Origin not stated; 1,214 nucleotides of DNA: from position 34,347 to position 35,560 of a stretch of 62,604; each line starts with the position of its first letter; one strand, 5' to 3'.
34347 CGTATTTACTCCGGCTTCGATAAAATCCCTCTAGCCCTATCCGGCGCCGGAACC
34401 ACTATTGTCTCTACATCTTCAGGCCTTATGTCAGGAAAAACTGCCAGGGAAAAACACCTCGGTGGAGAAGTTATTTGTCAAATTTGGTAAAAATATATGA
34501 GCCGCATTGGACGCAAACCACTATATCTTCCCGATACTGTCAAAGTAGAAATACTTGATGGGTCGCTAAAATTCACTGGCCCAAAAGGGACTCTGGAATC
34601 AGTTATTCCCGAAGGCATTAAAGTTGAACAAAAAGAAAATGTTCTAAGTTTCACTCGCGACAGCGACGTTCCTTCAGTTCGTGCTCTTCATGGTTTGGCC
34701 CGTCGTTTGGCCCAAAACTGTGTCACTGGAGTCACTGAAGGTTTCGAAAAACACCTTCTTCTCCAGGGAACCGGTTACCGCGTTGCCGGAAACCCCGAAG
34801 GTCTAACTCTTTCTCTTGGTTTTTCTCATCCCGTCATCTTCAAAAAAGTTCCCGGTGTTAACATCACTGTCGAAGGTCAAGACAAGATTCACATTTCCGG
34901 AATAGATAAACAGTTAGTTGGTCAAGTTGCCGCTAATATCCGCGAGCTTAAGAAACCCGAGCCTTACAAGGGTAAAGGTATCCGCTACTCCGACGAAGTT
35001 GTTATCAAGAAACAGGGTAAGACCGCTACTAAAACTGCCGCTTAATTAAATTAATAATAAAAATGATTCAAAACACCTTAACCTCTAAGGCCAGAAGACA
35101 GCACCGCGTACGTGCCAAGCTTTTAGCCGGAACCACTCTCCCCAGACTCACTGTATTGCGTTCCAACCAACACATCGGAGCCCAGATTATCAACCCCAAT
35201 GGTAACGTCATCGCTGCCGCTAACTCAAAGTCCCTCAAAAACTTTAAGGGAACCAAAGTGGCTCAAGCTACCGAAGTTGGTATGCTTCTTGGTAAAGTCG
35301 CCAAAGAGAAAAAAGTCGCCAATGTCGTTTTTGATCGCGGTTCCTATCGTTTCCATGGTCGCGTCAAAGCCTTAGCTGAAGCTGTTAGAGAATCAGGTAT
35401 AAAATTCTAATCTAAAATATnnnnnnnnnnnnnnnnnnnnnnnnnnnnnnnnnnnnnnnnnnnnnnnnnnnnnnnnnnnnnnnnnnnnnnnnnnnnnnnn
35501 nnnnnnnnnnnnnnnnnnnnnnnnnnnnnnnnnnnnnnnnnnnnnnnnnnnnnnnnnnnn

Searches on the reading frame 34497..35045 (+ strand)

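Call 35: search_protein_families(library=pfam, proteins=[window:34497-35045:+], max_evalue=0.001)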
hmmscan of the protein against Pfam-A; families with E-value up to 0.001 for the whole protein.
window:34497-35045:+ (182 aa): 1 family
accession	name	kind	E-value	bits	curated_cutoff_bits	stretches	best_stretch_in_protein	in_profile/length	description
PF00347.28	Ribosomal_L6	-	1.8e-33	115.5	27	2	91-164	2-79/80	Ribosomal protein L6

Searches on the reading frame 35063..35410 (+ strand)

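Call 35: search_protein_families(library=pfam, proteins=[window:35063-35410:+], max_evalue=0.001)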
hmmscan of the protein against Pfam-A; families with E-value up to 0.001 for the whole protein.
window:35063-35410:+ (115 aa): 1 family
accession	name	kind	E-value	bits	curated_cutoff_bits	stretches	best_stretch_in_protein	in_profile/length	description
PF00861.27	Ribosomal_L18p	-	2.2e-31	109.1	27.8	1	7-115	5-116/116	Ribosomal L18 of archaea, bacteria, mitoch. and chloroplast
